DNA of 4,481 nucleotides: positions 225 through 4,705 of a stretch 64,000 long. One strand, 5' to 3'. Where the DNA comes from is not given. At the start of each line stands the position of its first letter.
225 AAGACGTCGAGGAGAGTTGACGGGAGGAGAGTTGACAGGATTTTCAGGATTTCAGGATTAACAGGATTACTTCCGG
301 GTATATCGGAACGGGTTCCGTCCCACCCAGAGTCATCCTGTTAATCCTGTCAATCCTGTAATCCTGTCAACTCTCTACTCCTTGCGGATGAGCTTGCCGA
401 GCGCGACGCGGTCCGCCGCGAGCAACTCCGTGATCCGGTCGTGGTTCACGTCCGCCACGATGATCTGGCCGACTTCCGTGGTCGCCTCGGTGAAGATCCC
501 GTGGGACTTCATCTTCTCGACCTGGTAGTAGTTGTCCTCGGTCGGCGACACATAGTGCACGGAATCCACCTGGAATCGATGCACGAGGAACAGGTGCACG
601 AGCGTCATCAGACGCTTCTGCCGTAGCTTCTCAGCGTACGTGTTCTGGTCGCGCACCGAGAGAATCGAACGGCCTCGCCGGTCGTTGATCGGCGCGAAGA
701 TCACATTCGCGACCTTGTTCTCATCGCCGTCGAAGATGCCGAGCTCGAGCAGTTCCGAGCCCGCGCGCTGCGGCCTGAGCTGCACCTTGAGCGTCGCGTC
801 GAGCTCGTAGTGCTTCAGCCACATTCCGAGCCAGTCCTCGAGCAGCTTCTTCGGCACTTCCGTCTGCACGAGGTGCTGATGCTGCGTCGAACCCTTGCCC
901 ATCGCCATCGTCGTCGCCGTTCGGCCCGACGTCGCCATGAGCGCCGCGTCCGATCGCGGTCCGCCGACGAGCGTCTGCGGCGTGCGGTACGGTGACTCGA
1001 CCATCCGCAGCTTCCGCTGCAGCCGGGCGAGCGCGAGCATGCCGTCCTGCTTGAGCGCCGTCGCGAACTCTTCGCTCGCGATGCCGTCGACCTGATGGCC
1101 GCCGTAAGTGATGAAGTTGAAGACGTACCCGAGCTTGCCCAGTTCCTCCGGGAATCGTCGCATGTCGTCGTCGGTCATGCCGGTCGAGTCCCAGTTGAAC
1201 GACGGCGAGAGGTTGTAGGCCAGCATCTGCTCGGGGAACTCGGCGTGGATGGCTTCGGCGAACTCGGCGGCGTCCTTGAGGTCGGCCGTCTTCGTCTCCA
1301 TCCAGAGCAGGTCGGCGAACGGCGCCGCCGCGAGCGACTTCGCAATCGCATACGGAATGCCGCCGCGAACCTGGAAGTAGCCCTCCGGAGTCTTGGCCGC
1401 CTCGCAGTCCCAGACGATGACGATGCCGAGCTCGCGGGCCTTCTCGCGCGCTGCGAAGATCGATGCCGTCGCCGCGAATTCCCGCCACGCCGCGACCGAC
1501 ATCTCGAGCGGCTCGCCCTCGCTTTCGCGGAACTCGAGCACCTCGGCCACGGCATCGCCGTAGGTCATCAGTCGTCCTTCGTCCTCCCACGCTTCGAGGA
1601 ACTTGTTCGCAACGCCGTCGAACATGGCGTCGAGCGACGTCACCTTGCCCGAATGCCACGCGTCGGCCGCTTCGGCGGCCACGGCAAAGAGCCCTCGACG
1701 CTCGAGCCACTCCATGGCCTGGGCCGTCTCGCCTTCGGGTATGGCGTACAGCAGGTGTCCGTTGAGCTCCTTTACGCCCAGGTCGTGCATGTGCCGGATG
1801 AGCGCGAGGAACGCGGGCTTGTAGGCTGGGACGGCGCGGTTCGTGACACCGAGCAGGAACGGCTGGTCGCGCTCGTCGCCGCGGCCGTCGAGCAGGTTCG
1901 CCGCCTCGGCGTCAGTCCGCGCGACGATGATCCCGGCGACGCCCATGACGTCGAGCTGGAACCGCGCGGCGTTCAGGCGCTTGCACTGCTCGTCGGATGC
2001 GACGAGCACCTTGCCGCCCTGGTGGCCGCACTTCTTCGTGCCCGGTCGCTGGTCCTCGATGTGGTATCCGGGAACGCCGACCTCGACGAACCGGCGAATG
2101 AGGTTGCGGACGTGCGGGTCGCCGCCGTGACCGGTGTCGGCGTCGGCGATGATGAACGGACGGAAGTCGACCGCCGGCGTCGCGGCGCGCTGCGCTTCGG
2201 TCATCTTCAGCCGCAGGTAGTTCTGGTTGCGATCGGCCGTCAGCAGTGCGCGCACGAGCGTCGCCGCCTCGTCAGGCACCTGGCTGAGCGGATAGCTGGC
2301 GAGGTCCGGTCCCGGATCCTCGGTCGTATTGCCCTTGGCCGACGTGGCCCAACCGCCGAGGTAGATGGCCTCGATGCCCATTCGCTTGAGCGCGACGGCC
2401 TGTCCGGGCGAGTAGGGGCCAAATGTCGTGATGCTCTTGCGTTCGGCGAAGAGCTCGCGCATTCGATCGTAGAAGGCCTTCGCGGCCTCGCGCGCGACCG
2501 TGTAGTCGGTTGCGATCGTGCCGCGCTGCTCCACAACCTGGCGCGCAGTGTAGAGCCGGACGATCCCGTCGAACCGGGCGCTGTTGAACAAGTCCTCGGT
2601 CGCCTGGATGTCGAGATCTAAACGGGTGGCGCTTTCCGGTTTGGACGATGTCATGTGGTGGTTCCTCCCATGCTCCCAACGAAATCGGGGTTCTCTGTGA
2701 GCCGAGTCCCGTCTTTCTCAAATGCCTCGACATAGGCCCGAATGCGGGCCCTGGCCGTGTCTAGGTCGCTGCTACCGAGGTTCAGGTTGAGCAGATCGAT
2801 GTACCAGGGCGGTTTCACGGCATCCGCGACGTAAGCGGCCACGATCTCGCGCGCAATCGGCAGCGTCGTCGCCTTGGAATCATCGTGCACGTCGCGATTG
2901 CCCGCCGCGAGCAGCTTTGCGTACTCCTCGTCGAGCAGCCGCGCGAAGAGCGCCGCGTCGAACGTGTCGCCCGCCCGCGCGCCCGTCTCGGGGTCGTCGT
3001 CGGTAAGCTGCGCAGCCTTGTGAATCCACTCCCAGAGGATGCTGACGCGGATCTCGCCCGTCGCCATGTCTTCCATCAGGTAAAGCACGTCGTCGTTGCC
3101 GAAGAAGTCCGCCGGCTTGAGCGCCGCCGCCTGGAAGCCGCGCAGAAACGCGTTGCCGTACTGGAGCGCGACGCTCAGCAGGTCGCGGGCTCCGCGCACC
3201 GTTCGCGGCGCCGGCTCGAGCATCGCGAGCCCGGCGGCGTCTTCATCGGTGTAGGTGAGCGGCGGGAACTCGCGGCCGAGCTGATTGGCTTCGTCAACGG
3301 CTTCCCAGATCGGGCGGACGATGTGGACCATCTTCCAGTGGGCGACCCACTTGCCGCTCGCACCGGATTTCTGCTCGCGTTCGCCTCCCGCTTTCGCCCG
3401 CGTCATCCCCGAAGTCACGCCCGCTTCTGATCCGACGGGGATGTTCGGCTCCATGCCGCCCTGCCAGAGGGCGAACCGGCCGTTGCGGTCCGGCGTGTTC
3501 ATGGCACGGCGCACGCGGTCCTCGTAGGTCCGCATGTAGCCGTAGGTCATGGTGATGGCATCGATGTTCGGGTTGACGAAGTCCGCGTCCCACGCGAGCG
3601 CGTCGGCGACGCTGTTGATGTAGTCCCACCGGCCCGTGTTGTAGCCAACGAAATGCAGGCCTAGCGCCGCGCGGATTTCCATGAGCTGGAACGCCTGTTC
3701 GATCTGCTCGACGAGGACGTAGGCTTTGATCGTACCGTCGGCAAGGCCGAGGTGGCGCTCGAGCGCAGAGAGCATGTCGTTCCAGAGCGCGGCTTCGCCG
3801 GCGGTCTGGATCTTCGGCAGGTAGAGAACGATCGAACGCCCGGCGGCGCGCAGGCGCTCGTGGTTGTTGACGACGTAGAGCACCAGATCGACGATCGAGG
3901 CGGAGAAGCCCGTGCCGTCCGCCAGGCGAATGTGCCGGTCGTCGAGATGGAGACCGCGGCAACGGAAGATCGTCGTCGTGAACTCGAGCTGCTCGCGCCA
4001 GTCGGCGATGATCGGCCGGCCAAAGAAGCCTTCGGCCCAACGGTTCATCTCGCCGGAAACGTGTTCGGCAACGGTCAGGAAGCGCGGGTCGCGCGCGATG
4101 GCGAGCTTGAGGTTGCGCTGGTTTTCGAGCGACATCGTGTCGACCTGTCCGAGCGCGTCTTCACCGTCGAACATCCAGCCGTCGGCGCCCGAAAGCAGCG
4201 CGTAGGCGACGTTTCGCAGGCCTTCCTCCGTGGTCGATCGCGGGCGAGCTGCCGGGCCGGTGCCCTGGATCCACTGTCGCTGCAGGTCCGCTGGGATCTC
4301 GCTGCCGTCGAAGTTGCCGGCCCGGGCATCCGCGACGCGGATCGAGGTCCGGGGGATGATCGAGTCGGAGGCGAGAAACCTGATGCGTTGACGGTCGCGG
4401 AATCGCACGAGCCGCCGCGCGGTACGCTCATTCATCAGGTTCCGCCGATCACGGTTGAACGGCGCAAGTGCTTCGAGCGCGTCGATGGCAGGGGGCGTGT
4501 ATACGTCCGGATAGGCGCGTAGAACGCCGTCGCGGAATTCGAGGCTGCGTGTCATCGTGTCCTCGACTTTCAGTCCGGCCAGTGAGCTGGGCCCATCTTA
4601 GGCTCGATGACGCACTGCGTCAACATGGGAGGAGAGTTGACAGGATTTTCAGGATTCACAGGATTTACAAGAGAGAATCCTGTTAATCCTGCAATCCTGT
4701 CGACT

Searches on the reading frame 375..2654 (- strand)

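Call 71: search_protein_families(library=pfam, proteins=[window:375-2654:-], max_evalue=0.0001)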
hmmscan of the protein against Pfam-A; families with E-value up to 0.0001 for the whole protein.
window:375-2654:- (759 aa): 2 families
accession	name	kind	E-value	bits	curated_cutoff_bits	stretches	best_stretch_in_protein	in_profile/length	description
PF00463.27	ICL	-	7.2e-119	398.1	26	2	17-276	3-260/526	Isocitrate lyase family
PF13714.12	PEP_mutase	-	7.6e-12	45.7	31.5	1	152-249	58-147/240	Phosphoenolpyruvate phosphomutase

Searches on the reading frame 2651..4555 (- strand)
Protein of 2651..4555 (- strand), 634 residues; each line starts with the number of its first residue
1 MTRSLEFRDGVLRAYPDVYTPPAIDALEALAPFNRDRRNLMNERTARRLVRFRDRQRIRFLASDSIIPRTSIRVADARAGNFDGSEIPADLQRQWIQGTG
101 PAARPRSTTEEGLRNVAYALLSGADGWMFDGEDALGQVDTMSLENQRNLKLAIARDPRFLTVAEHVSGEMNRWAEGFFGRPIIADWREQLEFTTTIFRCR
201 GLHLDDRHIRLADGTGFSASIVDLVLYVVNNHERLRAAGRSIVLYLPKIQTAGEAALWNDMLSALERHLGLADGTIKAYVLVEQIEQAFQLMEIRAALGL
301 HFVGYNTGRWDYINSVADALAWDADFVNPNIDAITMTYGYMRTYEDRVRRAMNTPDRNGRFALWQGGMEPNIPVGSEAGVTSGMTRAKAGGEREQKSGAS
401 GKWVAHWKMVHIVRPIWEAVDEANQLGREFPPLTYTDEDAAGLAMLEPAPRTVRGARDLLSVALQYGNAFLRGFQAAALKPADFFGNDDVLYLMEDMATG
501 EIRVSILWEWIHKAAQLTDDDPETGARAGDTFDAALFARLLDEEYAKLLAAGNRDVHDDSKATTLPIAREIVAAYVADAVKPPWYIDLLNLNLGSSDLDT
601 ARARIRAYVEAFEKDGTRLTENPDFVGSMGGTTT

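Call 71: search_protein_families(library=pfam, proteins=[window:2651-4555:-], max_evalue=0.0001)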
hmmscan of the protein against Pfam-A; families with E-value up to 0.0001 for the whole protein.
window:2651-4555:- (634 aa): 2 families
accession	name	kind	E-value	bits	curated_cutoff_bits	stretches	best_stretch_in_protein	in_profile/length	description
PF01274.28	MS_TIM-barrel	-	5.5e-45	153.7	26.4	1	196-421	3-224/248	Malate synthase, TIM barrel domain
PF20659.2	MS_C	-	7.2e-09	36.6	23.1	1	452-556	3-88/118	Malate synthase, C-terminal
